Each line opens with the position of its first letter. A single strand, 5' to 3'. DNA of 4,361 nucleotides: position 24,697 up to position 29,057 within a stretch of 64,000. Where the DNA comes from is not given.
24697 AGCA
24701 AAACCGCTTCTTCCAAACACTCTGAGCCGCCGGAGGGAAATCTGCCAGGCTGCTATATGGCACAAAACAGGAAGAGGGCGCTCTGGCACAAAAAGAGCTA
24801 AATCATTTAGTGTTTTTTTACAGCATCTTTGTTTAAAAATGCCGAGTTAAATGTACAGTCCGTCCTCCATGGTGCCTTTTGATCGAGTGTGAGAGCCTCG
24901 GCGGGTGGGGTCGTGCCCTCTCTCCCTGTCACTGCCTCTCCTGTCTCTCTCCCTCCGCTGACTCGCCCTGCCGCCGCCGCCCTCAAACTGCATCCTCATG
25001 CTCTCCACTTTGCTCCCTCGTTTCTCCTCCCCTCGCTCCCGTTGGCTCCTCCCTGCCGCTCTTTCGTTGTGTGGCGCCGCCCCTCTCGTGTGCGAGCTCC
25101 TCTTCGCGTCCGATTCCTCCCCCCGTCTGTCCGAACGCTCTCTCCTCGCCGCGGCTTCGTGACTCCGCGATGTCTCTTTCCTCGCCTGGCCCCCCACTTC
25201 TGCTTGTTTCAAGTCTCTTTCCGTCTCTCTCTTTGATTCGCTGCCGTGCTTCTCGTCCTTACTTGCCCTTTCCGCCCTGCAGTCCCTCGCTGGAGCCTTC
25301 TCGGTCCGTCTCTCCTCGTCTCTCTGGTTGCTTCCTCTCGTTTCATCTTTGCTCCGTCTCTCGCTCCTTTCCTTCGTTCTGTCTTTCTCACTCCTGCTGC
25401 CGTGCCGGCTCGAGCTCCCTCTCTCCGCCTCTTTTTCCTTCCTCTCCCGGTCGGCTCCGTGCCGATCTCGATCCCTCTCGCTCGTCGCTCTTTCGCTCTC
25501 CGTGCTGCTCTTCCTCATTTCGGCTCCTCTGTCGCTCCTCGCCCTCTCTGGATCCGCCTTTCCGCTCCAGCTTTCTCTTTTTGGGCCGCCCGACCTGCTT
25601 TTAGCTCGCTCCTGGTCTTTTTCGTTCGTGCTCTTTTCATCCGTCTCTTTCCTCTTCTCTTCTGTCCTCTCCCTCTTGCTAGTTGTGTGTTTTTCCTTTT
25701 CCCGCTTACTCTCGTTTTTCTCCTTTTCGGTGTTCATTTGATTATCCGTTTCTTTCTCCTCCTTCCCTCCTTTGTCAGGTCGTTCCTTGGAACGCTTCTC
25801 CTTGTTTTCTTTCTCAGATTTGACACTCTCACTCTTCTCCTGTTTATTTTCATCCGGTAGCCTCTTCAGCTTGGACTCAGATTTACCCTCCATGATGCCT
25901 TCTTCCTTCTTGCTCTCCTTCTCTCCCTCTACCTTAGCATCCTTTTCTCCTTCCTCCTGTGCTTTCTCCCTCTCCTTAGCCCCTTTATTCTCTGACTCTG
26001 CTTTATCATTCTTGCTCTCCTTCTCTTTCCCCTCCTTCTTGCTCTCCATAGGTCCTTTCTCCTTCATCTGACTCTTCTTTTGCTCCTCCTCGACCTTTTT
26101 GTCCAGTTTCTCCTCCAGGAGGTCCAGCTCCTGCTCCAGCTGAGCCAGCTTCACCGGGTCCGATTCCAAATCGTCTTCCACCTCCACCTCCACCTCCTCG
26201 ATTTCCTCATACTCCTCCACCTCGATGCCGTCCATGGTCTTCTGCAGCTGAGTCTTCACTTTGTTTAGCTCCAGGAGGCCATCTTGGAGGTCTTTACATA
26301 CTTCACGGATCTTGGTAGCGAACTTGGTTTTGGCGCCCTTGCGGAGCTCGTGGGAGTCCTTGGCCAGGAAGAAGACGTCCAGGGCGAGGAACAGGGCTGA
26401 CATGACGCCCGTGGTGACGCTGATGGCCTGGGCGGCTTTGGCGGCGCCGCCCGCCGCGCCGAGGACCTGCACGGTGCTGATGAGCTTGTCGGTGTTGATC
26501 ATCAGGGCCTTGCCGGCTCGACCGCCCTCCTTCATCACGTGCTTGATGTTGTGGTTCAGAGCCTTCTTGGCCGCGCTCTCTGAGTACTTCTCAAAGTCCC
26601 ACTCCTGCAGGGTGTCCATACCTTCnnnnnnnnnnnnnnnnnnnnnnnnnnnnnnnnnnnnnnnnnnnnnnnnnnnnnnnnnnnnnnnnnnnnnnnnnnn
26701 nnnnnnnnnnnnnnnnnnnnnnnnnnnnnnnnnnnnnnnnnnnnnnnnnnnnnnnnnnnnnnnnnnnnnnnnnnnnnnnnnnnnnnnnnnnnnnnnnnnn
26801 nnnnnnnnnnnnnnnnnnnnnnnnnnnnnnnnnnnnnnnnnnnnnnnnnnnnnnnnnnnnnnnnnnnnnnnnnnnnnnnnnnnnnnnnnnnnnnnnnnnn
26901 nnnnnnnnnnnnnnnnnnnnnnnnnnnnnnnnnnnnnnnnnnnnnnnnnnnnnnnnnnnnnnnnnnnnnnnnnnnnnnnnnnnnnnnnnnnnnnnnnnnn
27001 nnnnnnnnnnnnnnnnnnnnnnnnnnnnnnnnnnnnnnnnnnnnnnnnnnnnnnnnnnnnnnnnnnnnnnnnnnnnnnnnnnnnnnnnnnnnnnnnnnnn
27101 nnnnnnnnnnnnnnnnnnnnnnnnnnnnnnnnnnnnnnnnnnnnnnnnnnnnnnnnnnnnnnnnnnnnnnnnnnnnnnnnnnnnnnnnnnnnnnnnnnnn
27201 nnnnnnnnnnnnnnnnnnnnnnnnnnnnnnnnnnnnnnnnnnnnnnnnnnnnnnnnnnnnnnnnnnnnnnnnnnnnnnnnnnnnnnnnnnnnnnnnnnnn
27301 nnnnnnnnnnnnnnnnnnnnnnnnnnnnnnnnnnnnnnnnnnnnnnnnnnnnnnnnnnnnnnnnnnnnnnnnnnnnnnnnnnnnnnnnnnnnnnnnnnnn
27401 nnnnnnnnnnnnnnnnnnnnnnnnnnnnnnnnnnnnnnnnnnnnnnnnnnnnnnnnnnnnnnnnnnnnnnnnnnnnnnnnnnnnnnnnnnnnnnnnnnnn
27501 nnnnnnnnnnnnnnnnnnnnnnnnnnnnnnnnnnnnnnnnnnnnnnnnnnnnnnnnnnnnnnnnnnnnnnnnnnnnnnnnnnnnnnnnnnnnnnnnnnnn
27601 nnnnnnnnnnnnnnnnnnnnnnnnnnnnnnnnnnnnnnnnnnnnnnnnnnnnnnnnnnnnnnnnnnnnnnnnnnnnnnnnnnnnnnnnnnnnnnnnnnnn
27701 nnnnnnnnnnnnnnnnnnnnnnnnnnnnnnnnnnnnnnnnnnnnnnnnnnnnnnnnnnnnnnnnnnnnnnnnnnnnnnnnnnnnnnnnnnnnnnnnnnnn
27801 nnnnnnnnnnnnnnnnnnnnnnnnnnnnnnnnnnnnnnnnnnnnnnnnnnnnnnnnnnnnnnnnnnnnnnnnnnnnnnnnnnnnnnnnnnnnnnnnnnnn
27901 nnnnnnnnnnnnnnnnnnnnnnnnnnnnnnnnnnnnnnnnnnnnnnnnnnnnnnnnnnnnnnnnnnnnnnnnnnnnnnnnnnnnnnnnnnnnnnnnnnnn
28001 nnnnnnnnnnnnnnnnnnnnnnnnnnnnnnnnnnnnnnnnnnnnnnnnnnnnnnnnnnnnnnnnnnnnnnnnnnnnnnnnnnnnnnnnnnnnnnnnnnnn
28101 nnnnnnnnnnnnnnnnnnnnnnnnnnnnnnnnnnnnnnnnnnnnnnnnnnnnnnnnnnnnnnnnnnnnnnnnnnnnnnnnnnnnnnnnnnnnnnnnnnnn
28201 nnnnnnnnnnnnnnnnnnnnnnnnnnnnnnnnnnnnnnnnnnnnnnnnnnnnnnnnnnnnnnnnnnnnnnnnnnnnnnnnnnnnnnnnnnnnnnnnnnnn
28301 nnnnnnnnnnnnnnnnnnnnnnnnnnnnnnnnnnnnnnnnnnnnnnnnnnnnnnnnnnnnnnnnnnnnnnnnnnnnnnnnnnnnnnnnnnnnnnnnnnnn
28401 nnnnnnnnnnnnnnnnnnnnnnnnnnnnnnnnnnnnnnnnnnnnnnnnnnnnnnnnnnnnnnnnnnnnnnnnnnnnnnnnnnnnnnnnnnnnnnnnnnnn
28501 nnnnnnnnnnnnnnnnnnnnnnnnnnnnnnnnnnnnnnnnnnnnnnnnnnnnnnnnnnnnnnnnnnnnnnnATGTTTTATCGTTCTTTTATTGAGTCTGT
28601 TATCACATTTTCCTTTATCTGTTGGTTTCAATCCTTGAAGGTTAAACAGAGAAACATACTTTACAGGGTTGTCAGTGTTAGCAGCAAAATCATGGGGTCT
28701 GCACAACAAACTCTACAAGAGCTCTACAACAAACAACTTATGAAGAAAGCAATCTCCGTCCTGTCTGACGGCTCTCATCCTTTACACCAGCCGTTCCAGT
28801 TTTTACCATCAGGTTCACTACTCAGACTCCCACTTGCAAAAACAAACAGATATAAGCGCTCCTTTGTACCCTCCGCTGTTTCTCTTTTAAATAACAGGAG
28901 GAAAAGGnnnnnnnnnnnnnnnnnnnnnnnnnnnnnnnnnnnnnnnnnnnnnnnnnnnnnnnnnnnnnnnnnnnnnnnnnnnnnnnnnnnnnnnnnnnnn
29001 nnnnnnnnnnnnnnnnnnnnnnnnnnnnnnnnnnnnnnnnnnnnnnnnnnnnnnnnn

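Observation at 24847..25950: ApoL-like gene A carries a ~400-aa ultra-charged E/K/R/S/D low-complexity C-terminal tail that is absent from paralog B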

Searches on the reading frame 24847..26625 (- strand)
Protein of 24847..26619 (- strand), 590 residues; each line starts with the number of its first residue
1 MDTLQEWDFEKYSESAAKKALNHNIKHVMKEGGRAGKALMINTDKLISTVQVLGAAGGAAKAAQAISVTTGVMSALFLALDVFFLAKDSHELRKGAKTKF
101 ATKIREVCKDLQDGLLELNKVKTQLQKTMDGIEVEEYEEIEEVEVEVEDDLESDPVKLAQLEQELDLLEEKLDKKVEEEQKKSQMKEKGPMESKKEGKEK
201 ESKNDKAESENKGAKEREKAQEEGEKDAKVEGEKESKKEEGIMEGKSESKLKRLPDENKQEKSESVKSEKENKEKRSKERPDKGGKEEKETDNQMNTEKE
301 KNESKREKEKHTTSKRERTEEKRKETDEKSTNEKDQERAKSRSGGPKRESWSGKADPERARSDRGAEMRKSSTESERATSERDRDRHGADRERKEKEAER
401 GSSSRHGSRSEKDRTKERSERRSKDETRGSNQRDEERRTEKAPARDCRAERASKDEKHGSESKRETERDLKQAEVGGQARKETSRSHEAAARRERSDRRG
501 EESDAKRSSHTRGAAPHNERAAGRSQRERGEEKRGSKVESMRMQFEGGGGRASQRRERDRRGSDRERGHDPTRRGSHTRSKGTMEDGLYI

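Call 6: search_protein_families(library=pfam, proteins=[window:24850-26619:-], max_evalue=0.1)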
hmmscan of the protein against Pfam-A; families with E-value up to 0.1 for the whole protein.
window:24850-26619:- (590 aa): 1 family
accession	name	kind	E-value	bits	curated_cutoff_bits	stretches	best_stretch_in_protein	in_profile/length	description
PF05461.16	ApoL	-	2.5e-08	34.2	25.9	1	45-119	222-297/298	Apolipoprotein L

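Call 55: predict_structure(alignment_id=A2)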
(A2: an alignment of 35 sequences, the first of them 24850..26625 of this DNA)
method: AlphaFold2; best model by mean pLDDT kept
length: 592 residues; sequences in the alignment: 35
mean_pLDDT: 45.5   pTM: 0.26
mean pLDDT of the five models: 45.5, 43.3, 42.2, 37.9, 37.5
residues with pLDDT >= 90: 0; 70-90: 56; 50-70: 75; < 50: 461
segments of 3 or more residues with pLDDT < 50: 1-11, 21-31, 33-43, 59-61, 89-91, 138-154, 191-517, 519-568, 570-584, 586-589
pLDDT, mean of each block of 10 residues (from residue 1): 44 49 43 45 49 51 54 62 57 54 70 75 74 53 43 63 87 85 69 43 41 43 41 42 38 36 38 39 39 39 38 35 38 39 36 40 39 37 36 40 36 38 37 38 36 36 35 38 39 35 36 42 43 40 41 41 43 42 45 41
secondary structure, 60 per line:
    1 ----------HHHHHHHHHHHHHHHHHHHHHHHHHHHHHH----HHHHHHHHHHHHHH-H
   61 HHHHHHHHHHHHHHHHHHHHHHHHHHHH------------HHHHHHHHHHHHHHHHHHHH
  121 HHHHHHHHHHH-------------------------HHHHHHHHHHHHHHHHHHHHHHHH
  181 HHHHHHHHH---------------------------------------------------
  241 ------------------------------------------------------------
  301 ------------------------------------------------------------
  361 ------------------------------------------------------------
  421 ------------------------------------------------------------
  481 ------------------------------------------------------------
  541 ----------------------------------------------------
elements in order: H11-40 H45-58 H60-88 H101-131 H157-189

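Call 62: find_encoding_contigs(protein=window:24847-26619:-, flank=3000, max_places=5)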
Protein window:24847-26619:- (590 aa): no gene with exactly this product is on record in the collection.

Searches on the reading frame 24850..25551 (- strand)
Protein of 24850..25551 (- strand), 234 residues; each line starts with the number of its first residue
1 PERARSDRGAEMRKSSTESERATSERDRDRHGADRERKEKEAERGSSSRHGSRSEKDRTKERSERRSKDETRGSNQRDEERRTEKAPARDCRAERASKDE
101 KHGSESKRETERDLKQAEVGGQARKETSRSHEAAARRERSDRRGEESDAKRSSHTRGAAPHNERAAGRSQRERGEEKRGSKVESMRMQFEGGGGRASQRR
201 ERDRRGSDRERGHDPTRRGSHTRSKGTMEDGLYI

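Call 64: find_homologous_proteins(query=window:24850-25551:-, max_evalue=0.001)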
Query window:24850-25551:-: 3124 candidates shared short words with the query, none scored E <= 0.001.

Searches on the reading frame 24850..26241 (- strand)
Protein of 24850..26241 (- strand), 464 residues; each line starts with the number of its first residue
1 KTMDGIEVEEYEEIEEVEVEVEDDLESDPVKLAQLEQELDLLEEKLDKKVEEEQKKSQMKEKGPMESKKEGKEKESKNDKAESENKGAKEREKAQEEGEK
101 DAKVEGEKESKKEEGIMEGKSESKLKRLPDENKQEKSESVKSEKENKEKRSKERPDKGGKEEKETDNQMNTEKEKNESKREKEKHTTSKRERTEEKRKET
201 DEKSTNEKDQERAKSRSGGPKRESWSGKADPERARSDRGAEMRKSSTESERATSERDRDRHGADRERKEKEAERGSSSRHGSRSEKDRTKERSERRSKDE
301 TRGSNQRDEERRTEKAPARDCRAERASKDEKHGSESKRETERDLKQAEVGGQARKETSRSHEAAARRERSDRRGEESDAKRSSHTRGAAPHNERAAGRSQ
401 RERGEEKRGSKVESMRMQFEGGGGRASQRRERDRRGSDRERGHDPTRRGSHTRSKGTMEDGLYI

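Call 67: search_protein_families(library=pfam, proteins=[window:24850-26241:-], max_evalue=0.1)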
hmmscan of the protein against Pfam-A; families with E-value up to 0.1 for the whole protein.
window:24850-26241:- (464 aa): 0 families

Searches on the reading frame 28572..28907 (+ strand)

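Call 67: search_protein_families(library=pfam, proteins=[window:28572-28907:+], max_evalue=0.1)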
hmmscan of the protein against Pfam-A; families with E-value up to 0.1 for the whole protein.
window:28572-28907:+ (112 aa): 1 family
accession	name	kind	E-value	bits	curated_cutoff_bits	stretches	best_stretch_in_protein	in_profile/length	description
PF20804.2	MAML2_TAD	-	0.076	13.3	19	1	39-85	34-80/80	Mastermind-like protein 2, transcriptional activation domain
